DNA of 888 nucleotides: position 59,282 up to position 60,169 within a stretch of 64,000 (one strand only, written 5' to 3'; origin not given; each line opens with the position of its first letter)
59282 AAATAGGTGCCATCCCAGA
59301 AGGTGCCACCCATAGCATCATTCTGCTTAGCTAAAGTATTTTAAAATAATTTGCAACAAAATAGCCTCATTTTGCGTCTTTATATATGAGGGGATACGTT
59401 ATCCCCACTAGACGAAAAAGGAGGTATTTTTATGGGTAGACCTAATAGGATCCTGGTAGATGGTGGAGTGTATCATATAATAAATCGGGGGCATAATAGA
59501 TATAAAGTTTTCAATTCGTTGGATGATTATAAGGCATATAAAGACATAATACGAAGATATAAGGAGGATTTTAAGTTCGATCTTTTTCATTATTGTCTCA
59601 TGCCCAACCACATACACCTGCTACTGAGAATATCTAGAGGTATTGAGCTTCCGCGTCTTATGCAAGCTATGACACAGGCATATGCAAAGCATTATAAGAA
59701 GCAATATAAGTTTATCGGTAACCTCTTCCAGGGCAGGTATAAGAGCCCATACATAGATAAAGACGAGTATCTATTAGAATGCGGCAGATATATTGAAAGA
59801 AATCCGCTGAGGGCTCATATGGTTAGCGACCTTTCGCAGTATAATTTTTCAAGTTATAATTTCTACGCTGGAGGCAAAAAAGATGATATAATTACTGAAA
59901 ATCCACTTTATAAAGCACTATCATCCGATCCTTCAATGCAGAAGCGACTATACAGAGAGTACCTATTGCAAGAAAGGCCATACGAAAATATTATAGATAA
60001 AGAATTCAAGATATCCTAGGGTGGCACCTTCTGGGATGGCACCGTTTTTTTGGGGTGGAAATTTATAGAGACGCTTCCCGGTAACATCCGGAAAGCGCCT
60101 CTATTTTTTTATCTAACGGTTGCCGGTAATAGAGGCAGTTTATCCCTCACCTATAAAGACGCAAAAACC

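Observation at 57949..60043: REP-like 25-mers bracket the orphan toxin cassette and flank a RAYT transposase in inverted orientation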

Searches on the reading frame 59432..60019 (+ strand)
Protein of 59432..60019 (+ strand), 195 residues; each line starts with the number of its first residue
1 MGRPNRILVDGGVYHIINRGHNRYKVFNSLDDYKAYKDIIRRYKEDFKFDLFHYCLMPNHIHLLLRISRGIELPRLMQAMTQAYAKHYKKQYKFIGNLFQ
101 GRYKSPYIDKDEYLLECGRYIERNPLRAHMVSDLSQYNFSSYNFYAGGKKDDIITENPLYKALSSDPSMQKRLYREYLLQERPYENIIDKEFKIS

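Call 6: search_protein_families(library=pfam, proteins=[window:59432-60019:+], max_evalue=0.01)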
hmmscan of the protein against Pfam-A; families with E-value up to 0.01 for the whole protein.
window:59432-60019:+ (195 aa): 1 family
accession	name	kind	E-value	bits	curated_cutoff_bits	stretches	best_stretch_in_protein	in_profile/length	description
PF01797.21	Y1_Tnp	-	3e-18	66.5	23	1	13-124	6-121/121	Transposase IS200 like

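Call 13: find_encoding_contigs(protein=window:59432-60019:+, flank=10000, max_places=10)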
Protein window:59432-60019:+ (195 aa): 2 contigs read that carry it; 2 places shown.
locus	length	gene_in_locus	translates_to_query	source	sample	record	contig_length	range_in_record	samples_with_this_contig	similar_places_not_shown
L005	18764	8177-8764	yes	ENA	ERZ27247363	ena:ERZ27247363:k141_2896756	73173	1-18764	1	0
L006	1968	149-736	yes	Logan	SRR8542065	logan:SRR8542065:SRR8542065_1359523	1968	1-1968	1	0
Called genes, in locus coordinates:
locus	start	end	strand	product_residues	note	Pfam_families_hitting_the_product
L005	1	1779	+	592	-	?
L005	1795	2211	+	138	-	-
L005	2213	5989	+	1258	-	PF20148:DUF6531, PF05593:RHS_repeat (weak), PF25023:TEN_YD-shell, PF05593:RHS_repeat, PF25023:TEN_YD-shell, PF05593:RHS_repeat (weak), PF25023:TEN_YD-shell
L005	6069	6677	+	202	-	-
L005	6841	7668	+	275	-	PF25023:TEN_YD-shell (weak)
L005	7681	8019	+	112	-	PF15566:Imm32 (weak)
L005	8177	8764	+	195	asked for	PF01797:Y1_Tnp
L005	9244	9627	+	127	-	PF00072:Response_reg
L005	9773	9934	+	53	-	-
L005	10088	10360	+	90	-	PF02604:PhdYeFM_antitox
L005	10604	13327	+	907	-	PF05057:DUF676 (faint)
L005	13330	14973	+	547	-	-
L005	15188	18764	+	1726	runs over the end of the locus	PF13517:FG-GAP_3 (faint), PF07679:I-set, PF13927:Ig_3, PF14312:FG-GAP_2 (faint), PF01839:FG-GAP, PF10091:Glycoamylase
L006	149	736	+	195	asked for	PF01797:Y1_Tnp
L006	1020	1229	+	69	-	-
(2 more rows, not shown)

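Call 21: find_homologous_proteins(query=window:59432-60019:+, max_evalue=1e-20)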
Query window:59432-60019:+ (195 aa): 1584 proteins with E <= 1e-20 among 2158 candidates; the best 120 are listed.
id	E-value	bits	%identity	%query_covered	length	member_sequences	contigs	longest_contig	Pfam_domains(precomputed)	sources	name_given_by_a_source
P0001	2.0e-127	441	100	100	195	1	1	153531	PF01797.22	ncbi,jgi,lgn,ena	ncbi:MAG: transposase [Candidatus Omnitrophota bacterium]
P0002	1.5e-108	379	85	99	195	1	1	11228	PF01797.22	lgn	-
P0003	7.3e-108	377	85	100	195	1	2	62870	PF01797.22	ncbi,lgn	-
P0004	4.6e-102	358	79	100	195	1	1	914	PF01797.22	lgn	-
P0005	1.0e-99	351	77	99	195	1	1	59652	PF01797.22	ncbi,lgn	-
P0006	5.9e-92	325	73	99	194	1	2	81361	PF01797.22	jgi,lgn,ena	-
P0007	1.4e-89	318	73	99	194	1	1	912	PF01797.22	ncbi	-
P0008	3.4e-89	316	71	99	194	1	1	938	PF01797.22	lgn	-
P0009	2.2e-88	314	70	99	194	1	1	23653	PF01797.22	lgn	-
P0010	4.6e-87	309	70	99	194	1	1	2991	PF01797.22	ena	-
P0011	5.1e-87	309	68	99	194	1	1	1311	PF01797.22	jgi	-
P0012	5.1e-87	309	70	99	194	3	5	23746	PF01797.22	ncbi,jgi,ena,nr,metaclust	ncbi:MAG: hypothetical protein A2987_06090 [Omnitrophica bacterium RIFCSPLOWO2_01_FULL_45_10]|nr:MAG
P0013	6.0e-87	309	69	99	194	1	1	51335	PF01797.22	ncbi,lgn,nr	ncbi:MAG: transposase [Candidatus Omnitrophica bacterium]|nr:transposase [Candidatus Omnitrophota ba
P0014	6.7e-87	309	69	99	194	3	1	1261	PF01797.22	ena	-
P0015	1.1e-86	308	69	99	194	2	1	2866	PF01797.22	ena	-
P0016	2.8e-86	307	68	99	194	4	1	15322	PF01797.22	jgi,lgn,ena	-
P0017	5.8e-86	306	70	99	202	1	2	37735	PF01797.22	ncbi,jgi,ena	-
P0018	6.8e-86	306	70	99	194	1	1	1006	PF01797.22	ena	-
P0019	7.6e-86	305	69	99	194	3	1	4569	PF01797.22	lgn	-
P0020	1.5e-85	304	69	99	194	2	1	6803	PF01797.22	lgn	-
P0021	4.4e-85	303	68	99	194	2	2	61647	PF01797.22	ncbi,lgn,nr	ncbi:MAG: transposase [Candidatus Omnitrophica bacterium]|nr:transposase [Candidatus Omnitrophota ba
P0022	1.9e-84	301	68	99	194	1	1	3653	PF01797.22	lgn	-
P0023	2.4e-84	301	66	99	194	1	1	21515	PF01797.22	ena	-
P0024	3.3e-84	300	70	99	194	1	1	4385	PF01797.22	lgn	-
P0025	9.7e-84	298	65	99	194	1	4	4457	PF01797.22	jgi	jgi:putative transposase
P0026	1.2e-83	298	67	99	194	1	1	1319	PF01797.22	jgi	-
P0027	1.8e-83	298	69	99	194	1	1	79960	PF01797.22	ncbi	-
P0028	2.0e-83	297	66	99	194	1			PF01797.22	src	-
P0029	2.4e-83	297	69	99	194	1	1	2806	PF01797.22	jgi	jgi:putative transposase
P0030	5.7e-83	296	65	99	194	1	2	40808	PF01797.22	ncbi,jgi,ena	-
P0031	1.2e-82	295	66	99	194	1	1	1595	PF01797.22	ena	-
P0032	2.1e-82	294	66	99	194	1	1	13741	PF01797.22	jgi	-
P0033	2.2e-82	294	65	99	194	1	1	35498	PF01797.22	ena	-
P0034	3.4e-82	293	66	100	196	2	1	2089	PF01797.22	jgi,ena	-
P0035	3.5e-82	293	67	99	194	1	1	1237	PF01797.22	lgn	-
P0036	4.9e-82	293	63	99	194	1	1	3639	PF01797.22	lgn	-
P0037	1.4e-81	291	66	99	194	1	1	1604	PF01797.22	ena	-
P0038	4.2e-81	290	65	99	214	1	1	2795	PF01797.22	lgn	-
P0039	9.1e-81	289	65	99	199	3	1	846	PF01797.22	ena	-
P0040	9.6e-81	289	68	99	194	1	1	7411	PF01797.22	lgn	-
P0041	9.8e-81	289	65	99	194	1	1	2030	PF01797.22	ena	-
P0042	1.3e-80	288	68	97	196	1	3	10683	PF01797.22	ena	-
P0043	1.3e-80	288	67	99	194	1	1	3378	PF01797.22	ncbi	-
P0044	1.8e-80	288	63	99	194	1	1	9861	PF01797.22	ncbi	-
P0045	2.2e-80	288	65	99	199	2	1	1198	PF01797.22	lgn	-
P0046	1.1e-78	282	67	99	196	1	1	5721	PF01797.22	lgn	-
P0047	1.5e-78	282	65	97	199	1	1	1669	PF01797.22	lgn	-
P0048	1.5e-78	282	61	99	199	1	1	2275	PF01797.22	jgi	-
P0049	6.7e-78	279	63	100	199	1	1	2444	PF01797.22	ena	-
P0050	9.6e-78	279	65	100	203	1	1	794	PF01797.22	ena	-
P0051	1.1e-77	279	63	99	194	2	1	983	PF01797.22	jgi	jgi:putative transposase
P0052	1.3e-77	279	63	99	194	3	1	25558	PF01797.22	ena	-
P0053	1.9e-77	278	65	99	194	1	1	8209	PF01797.22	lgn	-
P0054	1.9e-77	278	64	99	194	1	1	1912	PF01797.22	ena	-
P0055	1.5e-76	275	63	99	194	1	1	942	PF01797.22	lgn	-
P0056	1.9e-76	275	63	99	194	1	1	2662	PF01797.22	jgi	-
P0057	3.2e-76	274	62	99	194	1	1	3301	PF01797.22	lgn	-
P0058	6.4e-76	273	62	99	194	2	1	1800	PF01797.22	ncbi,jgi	jgi:putative transposase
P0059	8.5e-76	273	73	83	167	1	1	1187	PF01797.22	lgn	-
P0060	6.1e-75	270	63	96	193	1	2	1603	PF01797.22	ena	-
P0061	8.3e-75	269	60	99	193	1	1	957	PF01797.22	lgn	-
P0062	1.6e-74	268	60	99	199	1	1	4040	PF01797.22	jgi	jgi:putative transposase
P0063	6.3e-72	260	58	97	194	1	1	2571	PF01797.22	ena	-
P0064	7.2e-70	253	57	99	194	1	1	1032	PF01797.22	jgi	jgi:putative transposase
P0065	1.7e-69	252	58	97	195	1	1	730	PF01797.22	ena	-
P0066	2.4e-69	252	58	97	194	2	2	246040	PF01797.22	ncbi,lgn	-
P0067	4.2e-69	251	58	97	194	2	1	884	PF01797.22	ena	-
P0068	5.8e-69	250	59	97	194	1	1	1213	PF01797.22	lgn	-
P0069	1.4e-68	249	55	99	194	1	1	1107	PF01797.22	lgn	-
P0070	1.7e-68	249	81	71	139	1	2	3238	PF01797.22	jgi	jgi:putative transposase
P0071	2.3e-68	248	57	97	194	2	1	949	PF01797.22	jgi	jgi:putative transposase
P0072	6.0e-68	247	56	97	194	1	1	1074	PF01797.22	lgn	-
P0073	9.6e-68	246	56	97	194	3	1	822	PF01797.22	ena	-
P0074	9.8e-68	246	54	97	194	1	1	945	PF01797.22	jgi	jgi:putative transposase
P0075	1.1e-67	246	56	97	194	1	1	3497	PF01797.22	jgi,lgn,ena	-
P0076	1.4e-67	246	57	97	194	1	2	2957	PF01797.22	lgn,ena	-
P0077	1.7e-67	245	56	97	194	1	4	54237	PF01797.22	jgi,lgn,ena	jgi:putative transposase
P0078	2.8e-67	245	56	97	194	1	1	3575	PF01797.22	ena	-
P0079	1.2e-66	243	56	97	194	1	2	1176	PF01797.22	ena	-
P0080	1.6e-66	242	87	59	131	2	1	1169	PF01797.22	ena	-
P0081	2.1e-66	242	57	98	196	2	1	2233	PF01797.22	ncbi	-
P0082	3.7e-66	241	54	97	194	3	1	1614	PF01797.22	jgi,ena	-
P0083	9.8e-66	240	57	97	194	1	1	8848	PF01797.22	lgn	-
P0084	1.0e-65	240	55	97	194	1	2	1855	PF01797.22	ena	-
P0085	1.4e-65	239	54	97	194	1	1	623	PF01797.22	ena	-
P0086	1.4e-65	239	57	97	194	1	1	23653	PF01797.22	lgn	-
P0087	1.5e-65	239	55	97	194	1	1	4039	PF01797.22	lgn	-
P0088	1.8e-65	239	55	98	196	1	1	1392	PF01797.22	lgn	-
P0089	2.0e-65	239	54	97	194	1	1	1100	PF01797.22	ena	-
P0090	3.4e-65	238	54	97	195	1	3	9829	PF01797.22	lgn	-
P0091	3.6e-65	238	58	98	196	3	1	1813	PF01797.22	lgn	-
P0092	5.5e-65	237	56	97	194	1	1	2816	PF01797.22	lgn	-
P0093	7.6e-65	237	54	100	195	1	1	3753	PF01797.22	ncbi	-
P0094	8.4e-65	237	54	97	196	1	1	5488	PF01797.22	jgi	-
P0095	1.7e-64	236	56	97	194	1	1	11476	PF01797.22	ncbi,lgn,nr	ncbi:MAG: transposase [Candidatus Omnitrophica bacterium]|nr:transposase [Candidatus Omnitrophota ba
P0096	1.8e-64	236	53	99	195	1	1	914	PF01797.22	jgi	jgi:putative transposase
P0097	2.0e-64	235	55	98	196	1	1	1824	PF01797.22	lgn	-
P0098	2.0e-64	235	55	100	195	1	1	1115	PF01797.22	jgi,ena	-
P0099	2.8e-64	235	55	97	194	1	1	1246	PF01797.22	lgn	-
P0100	3.3e-64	235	55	93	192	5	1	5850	PF01797.22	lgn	-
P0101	1.1e-63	233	55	98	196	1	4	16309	PF01797.22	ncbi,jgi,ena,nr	ncbi:MAG: transposase [Candidatus Omnitrophica bacterium]|nr:transposase [Candidatus Omnitrophota ba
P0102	1.2e-63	233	53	98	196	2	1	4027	PF01797.22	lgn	-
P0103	1.3e-63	233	54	100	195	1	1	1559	PF01797.22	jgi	jgi:putative transposase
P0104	3.6e-63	231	53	97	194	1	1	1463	PF01797.22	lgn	-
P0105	4.9e-63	231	55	100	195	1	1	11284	PF01797.22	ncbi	ncbi:MAG: transposase [Candidatus Omnitrophota bacterium]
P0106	5.0e-63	231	54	99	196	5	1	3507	PF01797.22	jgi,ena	-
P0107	7.2e-63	230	51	99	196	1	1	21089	PF01797.22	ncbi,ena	-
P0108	7.5e-63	230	56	97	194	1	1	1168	PF01797.22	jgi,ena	-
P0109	1.2e-62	230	53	100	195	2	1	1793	PF01797.22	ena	-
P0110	1.9e-62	229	53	97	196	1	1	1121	PF01797.22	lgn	-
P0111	7.5e-62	227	61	84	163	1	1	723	PF01797.22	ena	-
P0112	8.5e-62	227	53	99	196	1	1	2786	PF01797.22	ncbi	-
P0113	1.1e-61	227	51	100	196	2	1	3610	PF01797.22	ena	-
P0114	1.2e-61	226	53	100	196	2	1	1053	PF01797.22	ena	-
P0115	1.3e-61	226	54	98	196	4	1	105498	PF01797.22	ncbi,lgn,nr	ncbi:MAG: transposase [Candidatus Omnitrophota bacterium]|nr:transposase [Candidatus Omnitrophota ba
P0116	1.6e-61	226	53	97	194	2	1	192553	PF01797.22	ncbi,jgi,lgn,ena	ncbi:MAG: transposase [Candidatus Omnitrophota bacterium]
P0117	1.7e-61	226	53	93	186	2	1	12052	PF01797.22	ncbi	-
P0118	2.2e-61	226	53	100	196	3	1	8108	PF01797.22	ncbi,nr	ncbi:MAG: transposase [Candidatus Omnitrophica bacterium]|nr:transposase [Candidatus Omnitrophota ba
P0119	2.2e-61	226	53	98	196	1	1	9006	PF01797.22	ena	-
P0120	2.5e-61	225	53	98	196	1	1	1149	PF01797.22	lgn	-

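Call 22: find_encoding_contigs(protein=P0003, flank=10000, max_places=3)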
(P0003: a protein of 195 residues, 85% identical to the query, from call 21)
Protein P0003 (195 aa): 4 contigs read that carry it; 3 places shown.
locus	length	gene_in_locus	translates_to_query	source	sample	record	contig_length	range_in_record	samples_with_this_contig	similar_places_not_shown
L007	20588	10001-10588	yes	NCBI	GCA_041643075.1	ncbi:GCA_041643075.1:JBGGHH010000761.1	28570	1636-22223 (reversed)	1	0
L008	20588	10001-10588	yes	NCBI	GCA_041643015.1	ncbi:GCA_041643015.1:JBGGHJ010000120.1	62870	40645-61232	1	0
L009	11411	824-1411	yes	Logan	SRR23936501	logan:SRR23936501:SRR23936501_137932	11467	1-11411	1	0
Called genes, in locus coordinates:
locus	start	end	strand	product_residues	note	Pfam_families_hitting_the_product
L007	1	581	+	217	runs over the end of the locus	PF16656:Pur_ac_phosph_N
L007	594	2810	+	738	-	-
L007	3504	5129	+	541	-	PF06418:CTP_synth_N, PF00117:GATase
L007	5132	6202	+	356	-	PF00988:CPSase_sm_chain, PF00117:GATase, PF07722:Peptidase_C26 (faint)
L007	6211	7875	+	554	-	PF25596:CPSase_L_D1, PF02786:CPSase_L_D2, PF02787:CPSase_L_D3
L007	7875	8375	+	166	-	PF04461:YajQ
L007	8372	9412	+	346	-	PF01207:Dus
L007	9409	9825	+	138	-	PF01894:YjbQ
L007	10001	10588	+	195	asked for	PF01797:Y1_Tnp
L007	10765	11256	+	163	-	PF06271:RDD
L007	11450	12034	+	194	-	PF19502:DUF6036 (weak)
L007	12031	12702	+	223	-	-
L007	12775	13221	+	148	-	PF04020:Phage_holin_4_2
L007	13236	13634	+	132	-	-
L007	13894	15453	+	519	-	PF25596:CPSase_L_D1, PF02222:ATP-grasp (weak), PF02786:CPSase_L_D2, PF07478:Dala_Dala_lig_C (faint), PF15632:ATPgrasp_Ter (weak), PF02142:MGS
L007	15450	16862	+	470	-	PF13230:GATase_4 (faint), PF13522:GATase_6, PF13537:GATase_7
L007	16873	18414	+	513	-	PF00117:GATase, PF07722:Peptidase_C26 (weak), PF03054:tRNA_Me_trans (faint), PF02540:NAD_synthase, PF00958:GMP_synt_C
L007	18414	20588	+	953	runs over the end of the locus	PF02700:PurS, PF18072:FGAR-AT_linker, PF00586:AIRS, PF02769:AIRS_C, PF00586:AIRS (weak), PF02769:AIRS_C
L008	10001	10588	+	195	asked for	PF01797:Y1_Tnp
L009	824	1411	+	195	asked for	PF01797:Y1_Tnp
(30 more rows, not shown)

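Call 23: find_encoding_contigs(protein=P0002, flank=10000, max_places=3)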
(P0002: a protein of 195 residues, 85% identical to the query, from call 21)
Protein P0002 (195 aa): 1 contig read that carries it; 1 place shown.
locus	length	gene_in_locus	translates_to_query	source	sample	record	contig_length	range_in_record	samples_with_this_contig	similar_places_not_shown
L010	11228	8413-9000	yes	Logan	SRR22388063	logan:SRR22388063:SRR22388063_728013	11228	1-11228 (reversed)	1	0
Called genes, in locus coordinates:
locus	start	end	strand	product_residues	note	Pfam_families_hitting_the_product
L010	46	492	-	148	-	PF01668:SmpB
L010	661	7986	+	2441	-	PF05593:RHS_repeat (faint), PF03412:Peptidase_C39 (weak)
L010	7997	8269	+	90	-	-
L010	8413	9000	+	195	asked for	PF01797:Y1_Tnp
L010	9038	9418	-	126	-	-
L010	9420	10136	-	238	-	PF01381:HTH_3, PF07022:Phage_CI_repr (weak), PF12844:HTH_19, PF13443:HTH_26, PF13560:HTH_31, PF00072:Response_reg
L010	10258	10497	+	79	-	-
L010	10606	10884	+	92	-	PF04365:BrnT_toxin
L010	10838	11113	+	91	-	-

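Call 24: find_encoding_contigs(protein=P0005, flank=10000, max_places=3)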
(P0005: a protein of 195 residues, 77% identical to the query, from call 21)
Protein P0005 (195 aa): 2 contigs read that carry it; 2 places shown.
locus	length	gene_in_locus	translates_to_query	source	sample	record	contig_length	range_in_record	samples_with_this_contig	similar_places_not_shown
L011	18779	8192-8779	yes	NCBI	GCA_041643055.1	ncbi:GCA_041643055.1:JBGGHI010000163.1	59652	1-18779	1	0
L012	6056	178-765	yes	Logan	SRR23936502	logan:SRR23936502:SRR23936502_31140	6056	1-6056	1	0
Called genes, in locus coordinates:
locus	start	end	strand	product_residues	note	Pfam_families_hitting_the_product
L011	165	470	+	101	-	-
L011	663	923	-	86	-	PF01541:GIY-YIG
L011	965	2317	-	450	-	PF13005:zf-IS66 (weak), PF03050:DDE_Tnp_IS66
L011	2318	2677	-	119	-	PF20586:DUF6788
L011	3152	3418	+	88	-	-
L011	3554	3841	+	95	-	PF13411:MerR_1, PF00376:MerR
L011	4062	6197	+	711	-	PF13362:Toprim_3 (weak), PF19263:DUF5906 (weak)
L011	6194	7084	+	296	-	-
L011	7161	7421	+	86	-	-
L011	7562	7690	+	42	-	-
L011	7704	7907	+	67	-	-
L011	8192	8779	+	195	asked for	PF01797:Y1_Tnp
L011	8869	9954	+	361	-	PF01979:Amidohydro_1, PF07969:Amidohydro_3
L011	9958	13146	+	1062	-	PF14890:Intein_splicing, PF14528:LAGLIDADG_3, PF13522:GATase_6, PF13537:GATase_7, PF01380:SIS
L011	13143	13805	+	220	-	PF00590:TP_methylase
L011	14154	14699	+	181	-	PF00156:Pribosyltran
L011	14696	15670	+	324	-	PF02729:OTCace_N, PF00185:OTCace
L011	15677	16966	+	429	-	PF01979:Amidohydro_1, PF07969:Amidohydro_3 (weak), PF12890:DHOase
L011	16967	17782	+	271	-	PF00175:NAD_binding_1, PF10418:DHODB_Fe-S_bind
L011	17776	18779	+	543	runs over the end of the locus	PF01180:DHO_dh, PF01207:Dus (weak), PF03060:NMO (weak), PF00215:OMPdecase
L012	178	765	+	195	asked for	PF01797:Y1_Tnp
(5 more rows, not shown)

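Call 33: find_encoding_contigs(protein=P0006, flank=10000, max_places=2)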
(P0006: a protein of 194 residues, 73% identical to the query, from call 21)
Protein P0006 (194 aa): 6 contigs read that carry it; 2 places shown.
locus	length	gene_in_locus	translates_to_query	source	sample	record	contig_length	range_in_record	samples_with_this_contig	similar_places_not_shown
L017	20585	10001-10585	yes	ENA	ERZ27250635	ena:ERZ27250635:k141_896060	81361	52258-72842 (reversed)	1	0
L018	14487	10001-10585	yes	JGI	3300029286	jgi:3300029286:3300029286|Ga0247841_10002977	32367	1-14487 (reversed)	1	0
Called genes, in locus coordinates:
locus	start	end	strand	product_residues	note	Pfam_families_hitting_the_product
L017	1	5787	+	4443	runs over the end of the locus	PF05593:RHS_repeat (faint)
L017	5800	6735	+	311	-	PF00515:TPR_1 (faint), PF07719:TPR_2 (faint), PF13174:TPR_6 (faint), PF13181:TPR_8 (faint), PF13424:TPR_12 (faint), PF13428:TPR_14 (faint)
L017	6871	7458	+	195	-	PF01797:Y1_Tnp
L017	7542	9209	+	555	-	-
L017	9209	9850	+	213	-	PF03130:HEAT_PBS (faint), PF13646:HEAT_2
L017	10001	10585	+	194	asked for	PF01797:Y1_Tnp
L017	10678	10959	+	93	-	-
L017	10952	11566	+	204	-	PF13176:TPR_7 (faint), PF07719:TPR_2 (faint), PF13424:TPR_12 (faint), PF13428:TPR_14 (faint), PF00515:TPR_1 (faint), PF13432:TPR_16 (faint)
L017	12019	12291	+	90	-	PF02604:PhdYeFM_antitox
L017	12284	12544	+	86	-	PF05016:ParE_toxin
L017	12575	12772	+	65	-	-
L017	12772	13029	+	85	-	-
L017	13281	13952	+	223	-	-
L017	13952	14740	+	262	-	PF13489:Methyltransf_23, PF02353:CMAS (weak), PF07021:MetW, PF13847:Methyltransf_31, PF08241:Methyltransf_11, PF08242:Methyltransf_12, PF13649:Methyltransf_25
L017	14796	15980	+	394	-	PF13231:PMT_2 (weak)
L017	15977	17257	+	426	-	PF00535:Glycos_transf_2, PF10111:Glyco_tranf_2_2 (weak), PF13641:Glyco_tranf_2_3 (weak)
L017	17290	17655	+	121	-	PF07238:PilZ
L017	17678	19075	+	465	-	PF02310:B12-binding, PF04055:Radical_SAM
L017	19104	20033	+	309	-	PF01075:Glyco_transf_9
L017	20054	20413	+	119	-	PF01925:TauE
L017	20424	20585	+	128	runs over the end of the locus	PF09394:Inhibitor_I42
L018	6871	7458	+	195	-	PF01797:Y1_Tnp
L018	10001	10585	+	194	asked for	PF01797:Y1_Tnp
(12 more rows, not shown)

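Call 34: find_encoding_contigs(protein=P0009, flank=10000, max_places=2)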
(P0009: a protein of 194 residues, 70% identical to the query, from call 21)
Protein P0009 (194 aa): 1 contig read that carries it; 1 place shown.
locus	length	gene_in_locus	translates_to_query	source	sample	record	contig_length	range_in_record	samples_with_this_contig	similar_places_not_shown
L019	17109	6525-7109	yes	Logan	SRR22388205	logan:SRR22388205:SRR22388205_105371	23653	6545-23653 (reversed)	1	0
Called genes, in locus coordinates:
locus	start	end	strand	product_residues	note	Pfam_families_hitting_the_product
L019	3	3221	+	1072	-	?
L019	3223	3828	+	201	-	PF13176:TPR_7 (faint), PF13424:TPR_12 (faint), PF00515:TPR_1 (faint), PF07719:TPR_2 (faint), PF13181:TPR_8 (faint), PF13432:TPR_16 (faint)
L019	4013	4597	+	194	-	PF01797:Y1_Tnp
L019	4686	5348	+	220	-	-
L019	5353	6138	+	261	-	PF13432:TPR_16 (faint)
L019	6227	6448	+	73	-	-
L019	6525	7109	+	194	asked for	PF01797:Y1_Tnp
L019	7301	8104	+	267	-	-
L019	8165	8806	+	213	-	PF13505:OMP_b-brl, PF03922:OmpW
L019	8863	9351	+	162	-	-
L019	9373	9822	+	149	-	-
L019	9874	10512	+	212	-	-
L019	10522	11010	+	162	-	-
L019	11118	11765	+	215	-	PF13238:AAA_18, PF13671:AAA_33 (weak)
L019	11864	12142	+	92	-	PF02604:PhdYeFM_antitox, PF18506:RelB-like (weak)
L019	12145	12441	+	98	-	PF05016:ParE_toxin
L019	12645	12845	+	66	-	PF12728:HTH_17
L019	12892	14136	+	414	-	PF00109:ketoacyl-synt, PF02801:Ketoacyl-synt_C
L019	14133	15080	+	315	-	PF01073:3Beta_HSD, PF01370:Epimerase, PF16363:GDP_Man_Dehyd, PF07993:NAD_binding_4 (weak)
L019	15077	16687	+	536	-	PF16927:HisKA_7TM (weak), PF00512:HisKA (weak), PF02518:HATPase_c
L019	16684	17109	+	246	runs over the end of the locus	PF00106:adh_short, PF08659:KR, PF23441:SDR (faint), PF13561:adh_short_C2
